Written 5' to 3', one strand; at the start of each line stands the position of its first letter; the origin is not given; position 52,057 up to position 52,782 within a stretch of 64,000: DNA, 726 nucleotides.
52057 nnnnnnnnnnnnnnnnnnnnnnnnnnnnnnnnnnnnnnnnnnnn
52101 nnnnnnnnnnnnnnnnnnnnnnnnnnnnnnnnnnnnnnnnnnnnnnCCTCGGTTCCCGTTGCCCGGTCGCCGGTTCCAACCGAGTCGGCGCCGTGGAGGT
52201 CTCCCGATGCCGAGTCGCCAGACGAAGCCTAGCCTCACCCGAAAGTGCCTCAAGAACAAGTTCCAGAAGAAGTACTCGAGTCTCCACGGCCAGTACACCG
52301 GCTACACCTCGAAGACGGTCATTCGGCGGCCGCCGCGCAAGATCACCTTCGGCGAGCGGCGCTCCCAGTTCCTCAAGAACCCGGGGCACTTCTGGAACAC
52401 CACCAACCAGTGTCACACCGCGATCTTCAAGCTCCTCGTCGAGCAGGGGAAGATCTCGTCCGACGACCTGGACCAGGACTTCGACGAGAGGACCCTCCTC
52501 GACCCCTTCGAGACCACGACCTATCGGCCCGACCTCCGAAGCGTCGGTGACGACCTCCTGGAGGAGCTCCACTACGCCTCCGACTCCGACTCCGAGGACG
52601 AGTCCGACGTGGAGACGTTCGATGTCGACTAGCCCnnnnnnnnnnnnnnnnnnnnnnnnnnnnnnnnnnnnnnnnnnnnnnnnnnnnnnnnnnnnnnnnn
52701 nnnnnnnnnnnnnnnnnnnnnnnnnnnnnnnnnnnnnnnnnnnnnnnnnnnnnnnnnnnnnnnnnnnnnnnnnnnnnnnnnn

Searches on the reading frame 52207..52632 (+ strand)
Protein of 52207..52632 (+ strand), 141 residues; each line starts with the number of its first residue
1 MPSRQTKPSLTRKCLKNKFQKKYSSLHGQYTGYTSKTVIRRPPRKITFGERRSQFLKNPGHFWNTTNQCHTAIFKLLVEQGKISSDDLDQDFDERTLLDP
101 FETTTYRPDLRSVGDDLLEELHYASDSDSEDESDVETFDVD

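Call 6: search_protein_families(library=pfam, proteins=[window:52207-52632:+], max_evalue=0.01)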
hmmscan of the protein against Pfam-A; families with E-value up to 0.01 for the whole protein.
window:52207-52632:+ (141 aa): 0 families

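Call 7: search_protein_families(library=ncbifam, proteins=[window:52207-52632:+], max_evalue=0.01)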
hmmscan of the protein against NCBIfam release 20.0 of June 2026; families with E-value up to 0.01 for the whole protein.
window:52207-52632:+ (141 aa): 0 families

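Call 8: find_homologous_proteins(query=window:52207-52632:+, max_evalue=0.001)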
Query window:52207-52632:+ (141 aa): 2 proteins with E <= 0.001 among 17 candidates.
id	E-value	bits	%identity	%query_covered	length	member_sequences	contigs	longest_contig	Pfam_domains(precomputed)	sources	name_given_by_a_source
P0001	4.7e-90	317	100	100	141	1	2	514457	-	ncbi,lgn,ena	-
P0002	7.5e-61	222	52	100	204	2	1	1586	-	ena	-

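Call 10: find_encoding_contigs(protein=P0002, flank=10000)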
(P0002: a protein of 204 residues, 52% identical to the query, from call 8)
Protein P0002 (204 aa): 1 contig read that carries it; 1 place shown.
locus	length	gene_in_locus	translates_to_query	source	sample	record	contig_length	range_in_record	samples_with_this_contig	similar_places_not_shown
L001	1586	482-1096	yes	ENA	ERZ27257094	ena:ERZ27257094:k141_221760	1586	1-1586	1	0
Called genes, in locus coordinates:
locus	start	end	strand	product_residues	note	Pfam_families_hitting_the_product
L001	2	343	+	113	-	?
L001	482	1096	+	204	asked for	-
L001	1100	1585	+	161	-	PF01541:GIY-YIG (weak), PF27096:UvrC_M (weak)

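Call 11: find_encoding_contigs(protein=P0001, flank=10000)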
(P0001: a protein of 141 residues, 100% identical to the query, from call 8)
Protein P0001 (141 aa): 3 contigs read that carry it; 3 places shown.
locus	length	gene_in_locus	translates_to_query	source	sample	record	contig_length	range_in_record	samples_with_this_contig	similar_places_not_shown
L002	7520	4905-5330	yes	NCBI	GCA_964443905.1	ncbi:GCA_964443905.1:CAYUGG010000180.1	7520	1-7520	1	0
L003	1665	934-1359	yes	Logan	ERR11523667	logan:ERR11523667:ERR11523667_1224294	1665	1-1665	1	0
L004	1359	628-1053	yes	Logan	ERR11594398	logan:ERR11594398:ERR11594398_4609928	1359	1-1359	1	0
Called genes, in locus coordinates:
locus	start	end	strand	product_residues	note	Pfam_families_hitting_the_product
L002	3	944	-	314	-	?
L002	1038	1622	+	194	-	-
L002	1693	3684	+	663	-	PF04851:ResIII, PF17757:UvrB_inter, PF27431:UvrB_3rd, PF00271:Helicase_C, PF12344:UvrB, PF02151:UVR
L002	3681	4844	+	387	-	PF02515:CoA_transf_3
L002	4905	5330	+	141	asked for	-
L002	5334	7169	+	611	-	PF01541:GIY-YIG (weak), PF27096:UvrC_M, PF02151:UVR (weak), PF22920:UvrC_RNaseH, PF14520:HHH_5 (faint), PF08459:UvrC_RNaseH_dom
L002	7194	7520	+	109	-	?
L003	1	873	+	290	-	?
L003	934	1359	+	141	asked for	-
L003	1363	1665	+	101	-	?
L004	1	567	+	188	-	?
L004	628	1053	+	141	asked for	-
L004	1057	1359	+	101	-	?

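Call 12: search_protein_families(library=pfam, proteins=[L001:2-343:+, P0002, L001:1100-1585:+], max_evalue=0.01)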
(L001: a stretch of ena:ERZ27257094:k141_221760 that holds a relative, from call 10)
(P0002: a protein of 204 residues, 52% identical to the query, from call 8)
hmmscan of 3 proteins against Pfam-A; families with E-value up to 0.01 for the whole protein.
L001:2-343:+ (113 aa): 0 families

P0002 (204 aa): 0 families

L001:1100-1585:+ (161 aa): 1 family
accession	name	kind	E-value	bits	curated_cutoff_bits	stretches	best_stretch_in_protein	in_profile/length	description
PF01541.30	GIY-YIG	-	1.5e-06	28.8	22.6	1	21-95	2-78/78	GIY-YIG catalytic domain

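Call 19: search_protein_representatives(protein=window:52207-52632:+)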
Query: 141 residues. Proteins with E-value up to 0.001 (for the whole library): 21; up to 1e-10: 7; up to 1e-30: 3. The best 21 are listed.
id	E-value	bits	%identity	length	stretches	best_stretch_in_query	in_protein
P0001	1.5e-90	316.9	100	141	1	1-141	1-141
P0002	2.4e-61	222.3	80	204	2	57-141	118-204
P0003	8.5e-61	220.5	74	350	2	52-141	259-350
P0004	5.5e-20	88.3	49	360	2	54-132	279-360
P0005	5.0e-17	78.7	46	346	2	55-133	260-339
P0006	8.3e-14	68.3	39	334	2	55-134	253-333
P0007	1.9e-11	60.7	39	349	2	54-131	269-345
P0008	2.7e-09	53.7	44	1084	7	63-98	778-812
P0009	3.9e-09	53.2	37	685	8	62-89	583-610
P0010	6.5e-07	46.0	40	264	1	52-131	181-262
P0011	1.1e-06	45.2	52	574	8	59-77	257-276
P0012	1.6e-06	44.8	36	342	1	53-133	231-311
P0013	3.1e-06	43.8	33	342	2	51-139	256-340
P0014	6.6e-06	42.7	40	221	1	57-133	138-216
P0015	1.3e-05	41.7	46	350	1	51-133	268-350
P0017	4.7e-05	40.0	43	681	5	65-91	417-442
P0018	8.9e-05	39.1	37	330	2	53-131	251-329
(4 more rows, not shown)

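Call 22: search_protein_families(library=pfam, proteins=[P0003, P0004, P0005, P0006, P0007, P0013, P0015, P0018], max_evalue=1)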
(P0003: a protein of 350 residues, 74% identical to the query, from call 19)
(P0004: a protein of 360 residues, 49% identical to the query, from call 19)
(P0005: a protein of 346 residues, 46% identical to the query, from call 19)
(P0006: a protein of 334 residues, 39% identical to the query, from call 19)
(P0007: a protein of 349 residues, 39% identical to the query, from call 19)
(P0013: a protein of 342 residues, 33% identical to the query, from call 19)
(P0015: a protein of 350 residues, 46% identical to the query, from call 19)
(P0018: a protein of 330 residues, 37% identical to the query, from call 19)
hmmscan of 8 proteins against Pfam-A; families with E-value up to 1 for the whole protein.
P0003 (350 aa): 3 families
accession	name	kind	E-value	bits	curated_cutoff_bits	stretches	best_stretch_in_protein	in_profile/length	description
PF12404.13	DUF3663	-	0.11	13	25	1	166-217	18-67/77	Peptidase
PF07959.18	Fucose_pyrophosphorylase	-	0.15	11.4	34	1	96-157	164-225/418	Fucose pyrophosphorylase domain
PF24502.1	Ig_TMEM131homol_3rd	-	0.22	12.6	27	1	139-188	17-66/97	TMEM131 homolog third Ig-like domain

P0004 (360 aa): 0 families

P0005 (346 aa): 5 families
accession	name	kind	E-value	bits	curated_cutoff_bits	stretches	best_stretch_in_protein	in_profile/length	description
PF04700.17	Baculo_gp41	-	0.048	13.9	23.7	1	61-130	6-78/185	Structural glycoprotein p40/gp41 conserved region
PF19445.4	eIF3h_C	-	0.05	13.8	28.6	1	88-158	73-142/197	C-terminal region of eIF3h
PF23153.1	Aip3p_Bud6_N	-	0.058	14.1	27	1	56-151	4-102/109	Aip3p/Bud6 N-terminal domain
PF00383.29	dCMP_cyt_deam_1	-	0.08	13.3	25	1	201-248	50-91/102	Cytidine and deoxycytidylate deaminase zinc-binding region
PF09851.14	SHOCT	-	0.11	12.7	27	1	276-294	3-21/28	Short C-terminal domain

P0006 (334 aa): 4 families
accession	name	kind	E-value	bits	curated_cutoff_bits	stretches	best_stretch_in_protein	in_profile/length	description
PF18055.7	RPN6_N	-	0.00051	20.8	26.5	1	91-167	6-77/117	26S proteasome regulatory subunit RPN6 N-terminal domain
PF00383.29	dCMP_cyt_deam_1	-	0.0092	16.3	25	1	200-241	52-91/102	Cytidine and deoxycytidylate deaminase zinc-binding region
PF24767.1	UBA_At5g58720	-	0.066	13.5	27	1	203-227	2-25/44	At5g58720 UBA-like domain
PF19551.4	DUF6074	-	0.51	11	27.2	0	134-160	11-36/83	Family of unknown function (DUF6074)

P0007 (349 aa): 1 family
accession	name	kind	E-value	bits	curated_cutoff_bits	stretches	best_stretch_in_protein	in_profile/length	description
PF21298.3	TopBP1_BRCT0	-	0.11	13.3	27.5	1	98-161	6-68/96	TopBP1, BRCT0 domain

P0013 (342 aa): 1 family
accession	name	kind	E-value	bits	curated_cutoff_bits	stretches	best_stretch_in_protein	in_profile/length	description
PF14774.11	FAM177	-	0.023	15.5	25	1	303-338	11-46/117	FAM177 family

P0015 (350 aa): 2 families
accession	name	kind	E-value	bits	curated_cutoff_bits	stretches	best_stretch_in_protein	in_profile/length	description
PF14440.12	XOO_2897-deam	-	0.032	14.8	27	1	212-260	17-70/101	Xanthomonas XOO_2897-like deaminase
PF00383.29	dCMP_cyt_deam_1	-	0.08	13.3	25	1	212-261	50-92/102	Cytidine and deoxycytidylate deaminase zinc-binding region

P0018 (330 aa): 1 family
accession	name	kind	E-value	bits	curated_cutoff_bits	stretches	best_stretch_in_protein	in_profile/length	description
PF18750.7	SNAD4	-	0.017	15.6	27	1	194-291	24-122/130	Secreted Novel AID/APOBEC-like Deaminase 4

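Call 23: find_encoding_contigs(protein=P0003, flank=10000)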
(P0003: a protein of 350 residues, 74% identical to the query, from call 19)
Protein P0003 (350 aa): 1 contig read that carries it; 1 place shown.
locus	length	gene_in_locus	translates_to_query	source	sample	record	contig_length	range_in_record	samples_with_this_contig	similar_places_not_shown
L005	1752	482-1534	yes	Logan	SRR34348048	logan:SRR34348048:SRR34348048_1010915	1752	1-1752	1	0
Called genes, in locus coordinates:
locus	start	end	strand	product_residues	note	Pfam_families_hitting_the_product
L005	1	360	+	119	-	?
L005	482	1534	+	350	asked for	-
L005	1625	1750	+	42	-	?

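Call 28: find_encoding_contigs(protein=P0004, flank=8000, max_places=4)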
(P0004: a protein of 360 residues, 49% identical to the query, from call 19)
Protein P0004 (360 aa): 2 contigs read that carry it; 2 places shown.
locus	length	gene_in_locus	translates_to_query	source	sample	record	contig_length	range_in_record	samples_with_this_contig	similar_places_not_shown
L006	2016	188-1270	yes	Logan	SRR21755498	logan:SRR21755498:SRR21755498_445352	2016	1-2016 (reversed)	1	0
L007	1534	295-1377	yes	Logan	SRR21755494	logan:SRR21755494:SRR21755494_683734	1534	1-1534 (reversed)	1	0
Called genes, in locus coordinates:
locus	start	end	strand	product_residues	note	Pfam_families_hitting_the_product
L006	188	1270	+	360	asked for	-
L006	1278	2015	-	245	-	?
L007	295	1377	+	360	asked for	-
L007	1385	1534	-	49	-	?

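Call 29: find_encoding_contigs(protein=P0005, flank=8000, max_places=4)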
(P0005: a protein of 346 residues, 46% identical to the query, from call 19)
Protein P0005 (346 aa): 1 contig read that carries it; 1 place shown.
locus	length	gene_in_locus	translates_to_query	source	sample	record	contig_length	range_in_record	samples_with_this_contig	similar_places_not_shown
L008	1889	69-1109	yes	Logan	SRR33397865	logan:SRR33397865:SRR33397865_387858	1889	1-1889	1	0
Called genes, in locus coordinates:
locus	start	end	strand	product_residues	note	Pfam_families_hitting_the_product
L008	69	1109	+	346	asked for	-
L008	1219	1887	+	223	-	?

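Call 30: find_encoding_contigs(protein=P0006, flank=8000, max_places=4)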
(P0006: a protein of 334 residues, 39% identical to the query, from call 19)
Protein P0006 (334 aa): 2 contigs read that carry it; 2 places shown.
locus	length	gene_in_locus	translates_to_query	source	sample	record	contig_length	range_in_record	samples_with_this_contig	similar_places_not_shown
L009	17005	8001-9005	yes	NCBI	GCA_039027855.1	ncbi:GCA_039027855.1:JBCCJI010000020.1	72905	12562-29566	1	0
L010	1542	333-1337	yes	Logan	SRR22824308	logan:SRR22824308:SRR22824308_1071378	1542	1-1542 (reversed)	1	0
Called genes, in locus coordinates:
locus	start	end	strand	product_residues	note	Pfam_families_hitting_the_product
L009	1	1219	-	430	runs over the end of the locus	PF00278:Orn_DAP_Arg_deC, PF01168:Ala_racemase_N, PF02784:Orn_Arg_deC_N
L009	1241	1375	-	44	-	PF13627:LptM_cons (weak)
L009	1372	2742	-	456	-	PF00206:Lyase_1, PF14698:ASL_C2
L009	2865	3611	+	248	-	PF08534:Redoxin, PF00578:AhpC-TSA, PF00085:Thioredoxin (faint), PF13098:Thioredoxin_2 (faint), PF13905:Thioredoxin_8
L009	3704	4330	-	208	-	PF01292:Ni_hydr_CYTB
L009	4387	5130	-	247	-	PF04264:YceI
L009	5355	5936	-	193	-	PF04264:YceI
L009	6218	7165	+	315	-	-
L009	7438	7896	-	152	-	PF02639:DUF188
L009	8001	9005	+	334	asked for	-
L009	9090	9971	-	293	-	PF02737:3HCDH_N, PF03446:NAD_binding_2 (weak), PF00725:3HCDH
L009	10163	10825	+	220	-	-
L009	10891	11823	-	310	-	PF01012:ETF, PF00766:ETF_alpha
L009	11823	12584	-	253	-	PF01012:ETF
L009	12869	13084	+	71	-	-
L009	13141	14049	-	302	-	PF01464:SLT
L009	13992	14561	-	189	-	-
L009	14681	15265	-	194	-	PF01923:Cob_adeno_trans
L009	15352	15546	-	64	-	PF04588:HIG_1_N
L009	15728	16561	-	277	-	PF00106:adh_short, PF08659:KR (weak), PF13561:adh_short_C2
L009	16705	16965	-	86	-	-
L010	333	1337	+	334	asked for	-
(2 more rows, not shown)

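Call 31: search_protein_families(library=pfam, proteins=[L008:1219-1887:+, L006:1278-2015:-, L009:6218-7165:+, L009:10163-10825:+], max_evalue=0.01)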
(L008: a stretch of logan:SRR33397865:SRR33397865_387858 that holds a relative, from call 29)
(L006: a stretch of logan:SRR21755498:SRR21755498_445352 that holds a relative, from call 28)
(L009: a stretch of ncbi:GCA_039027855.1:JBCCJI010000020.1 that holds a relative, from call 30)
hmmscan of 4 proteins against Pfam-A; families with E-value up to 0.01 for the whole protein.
L008:1219-1887:+ (223 aa): 1 family
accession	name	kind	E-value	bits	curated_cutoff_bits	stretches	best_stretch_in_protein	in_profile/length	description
PF04471.18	Mrr_cat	-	7.6e-10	39.4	21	1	19-142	2-111/115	Restriction endonuclease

L006:1278-2015:- (245 aa): 3 families
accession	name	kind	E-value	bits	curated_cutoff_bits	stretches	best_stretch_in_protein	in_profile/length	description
PF12833.13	HTH_18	-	1.6e-25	89.6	33.6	1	147-224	1-78/80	Helix-turn-helix domain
PF00165.29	HTH_AraC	-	1.6e-16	60.4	26.6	2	135-173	2-40/42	Bacterial regulatory helix-turn-helix proteins, AraC family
PF01965.30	DJ-1_PfpI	-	1.1e-07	32.2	26.6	1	2-84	83-163/165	DJ-1/PfpI family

L009:6218-7165:+ (315 aa): 0 families

L009:10163-10825:+ (220 aa): 0 families

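Call 33: find_homologous_proteins(query=A1, max_evalue=0.001)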
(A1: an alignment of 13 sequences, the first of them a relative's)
Query A1 (13 sequences) (350 aa, profile of the alignment): 38 proteins with E <= 0.001 among 8000 candidates.
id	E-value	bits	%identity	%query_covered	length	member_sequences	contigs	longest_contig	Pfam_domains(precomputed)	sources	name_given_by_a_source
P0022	5.2e-142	491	82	100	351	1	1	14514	-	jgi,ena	jgi:hypothetical protein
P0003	2.6e-140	486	100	100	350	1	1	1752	-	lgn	-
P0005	7.0e-136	471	47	94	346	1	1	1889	-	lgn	-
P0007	2.9e-135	469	36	94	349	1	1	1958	-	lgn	-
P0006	1.8e-134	466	39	95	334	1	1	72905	-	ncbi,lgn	ncbi:MAG: hypothetical protein AAF577_12535 [Pseudomonadota bacterium]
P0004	6.7e-134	465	39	94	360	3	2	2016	-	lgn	-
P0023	4.9e-129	449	37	97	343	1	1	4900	-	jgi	jgi:hypothetical protein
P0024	1.0e-126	441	42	95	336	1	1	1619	-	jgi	jgi:hypothetical protein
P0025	1.2e-124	434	41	95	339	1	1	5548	-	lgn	-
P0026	3.0e-124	433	39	92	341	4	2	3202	-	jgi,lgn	jgi:hypothetical protein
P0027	4.1e-124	432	39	97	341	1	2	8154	-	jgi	jgi:hypothetical protein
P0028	7.4e-124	432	39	95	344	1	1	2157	-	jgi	jgi:hypothetical protein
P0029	5.5e-123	429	38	89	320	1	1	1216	-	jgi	jgi:hypothetical protein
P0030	2.7e-122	426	48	92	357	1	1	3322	-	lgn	-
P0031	7.1e-122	425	40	94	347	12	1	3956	-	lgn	-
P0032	9.2e-122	425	42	94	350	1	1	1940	-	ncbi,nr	ncbi:MAG: hypothetical protein HYZ45_09920 [Burkholderiales bacterium]|nr:hypothetical protein [Burk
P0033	2.8e-121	423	47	94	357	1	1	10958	-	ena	-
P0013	1.5e-117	411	40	81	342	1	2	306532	-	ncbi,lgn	-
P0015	1.7e-117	411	36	93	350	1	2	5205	-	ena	-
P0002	2.3e-71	259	75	34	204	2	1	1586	-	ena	-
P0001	8.1e-43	165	79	26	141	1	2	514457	-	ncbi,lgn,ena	-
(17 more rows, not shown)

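Call 34: find_encoding_contigs(protein=P0022, flank=10000, max_places=3)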
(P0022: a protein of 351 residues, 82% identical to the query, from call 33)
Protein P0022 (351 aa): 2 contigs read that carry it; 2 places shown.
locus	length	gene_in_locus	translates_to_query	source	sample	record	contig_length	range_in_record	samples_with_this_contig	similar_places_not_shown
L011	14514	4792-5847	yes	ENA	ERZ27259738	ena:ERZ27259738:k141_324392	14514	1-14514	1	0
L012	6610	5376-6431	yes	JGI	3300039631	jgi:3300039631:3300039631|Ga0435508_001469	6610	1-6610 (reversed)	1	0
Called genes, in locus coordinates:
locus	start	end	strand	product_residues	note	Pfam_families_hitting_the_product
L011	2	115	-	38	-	?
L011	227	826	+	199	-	-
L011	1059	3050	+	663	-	PF04851:ResIII, PF17757:UvrB_inter, PF27431:UvrB_3rd, PF00271:Helicase_C, PF12344:UvrB, PF02151:UVR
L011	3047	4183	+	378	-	PF02515:CoA_transf_3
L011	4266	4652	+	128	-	-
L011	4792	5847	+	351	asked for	-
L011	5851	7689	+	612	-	PF01541:GIY-YIG (faint), PF27096:UvrC_M, PF02151:UVR, PF22920:UvrC_RNaseH, PF14520:HHH_5 (faint), PF08459:UvrC_RNaseH_dom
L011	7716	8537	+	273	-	PF13428:TPR_14 (faint), PF14559:TPR_19 (faint), PF00226:DnaJ, PF13432:TPR_16 (faint), PF23914:TPR_CcmH_CycH, PF07719:TPR_2 (faint)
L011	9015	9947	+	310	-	PF02016:Peptidase_S66, PF17676:Peptidase_S66C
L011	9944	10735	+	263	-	PF00027:cNMP_binding, PF00498:FHA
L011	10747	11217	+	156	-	-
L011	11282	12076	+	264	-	PF02616:SMC_ScpA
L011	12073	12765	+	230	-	PF04079:SMC_ScpB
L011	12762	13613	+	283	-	PF01479:S4, PF00849:PseudoU_synth_2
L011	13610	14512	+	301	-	?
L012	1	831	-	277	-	?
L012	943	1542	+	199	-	-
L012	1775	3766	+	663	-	PF04851:ResIII, PF17757:UvrB_inter, PF27431:UvrB_3rd, PF00271:Helicase_C, PF12344:UvrB, PF02151:UVR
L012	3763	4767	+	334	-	PF02515:CoA_transf_3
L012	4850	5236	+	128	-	-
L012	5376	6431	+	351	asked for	-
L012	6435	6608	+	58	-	?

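Call 35: find_encoding_contigs(protein=P0033, flank=8000, max_places=3)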
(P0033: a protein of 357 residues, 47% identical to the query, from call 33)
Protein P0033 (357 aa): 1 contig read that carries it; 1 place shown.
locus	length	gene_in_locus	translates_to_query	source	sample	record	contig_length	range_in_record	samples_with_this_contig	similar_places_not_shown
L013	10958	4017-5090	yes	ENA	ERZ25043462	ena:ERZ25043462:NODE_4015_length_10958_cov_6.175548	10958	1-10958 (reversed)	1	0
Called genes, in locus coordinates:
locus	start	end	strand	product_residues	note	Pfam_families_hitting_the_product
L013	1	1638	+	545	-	?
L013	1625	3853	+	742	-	-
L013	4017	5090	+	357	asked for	-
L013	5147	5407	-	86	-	-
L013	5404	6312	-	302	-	PF06271:RDD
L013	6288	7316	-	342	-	PF28475:DUF8413, PF01944:SpoIIM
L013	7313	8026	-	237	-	PF00902:TatC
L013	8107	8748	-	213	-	PF02416:TatA_B_E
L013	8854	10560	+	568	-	PF00595:PDZ (weak), PF13180:PDZ_2 (weak), PF17820:PDZ_6, PF03572:Peptidase_S41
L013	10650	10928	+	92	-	PF05015:HigB-like_toxin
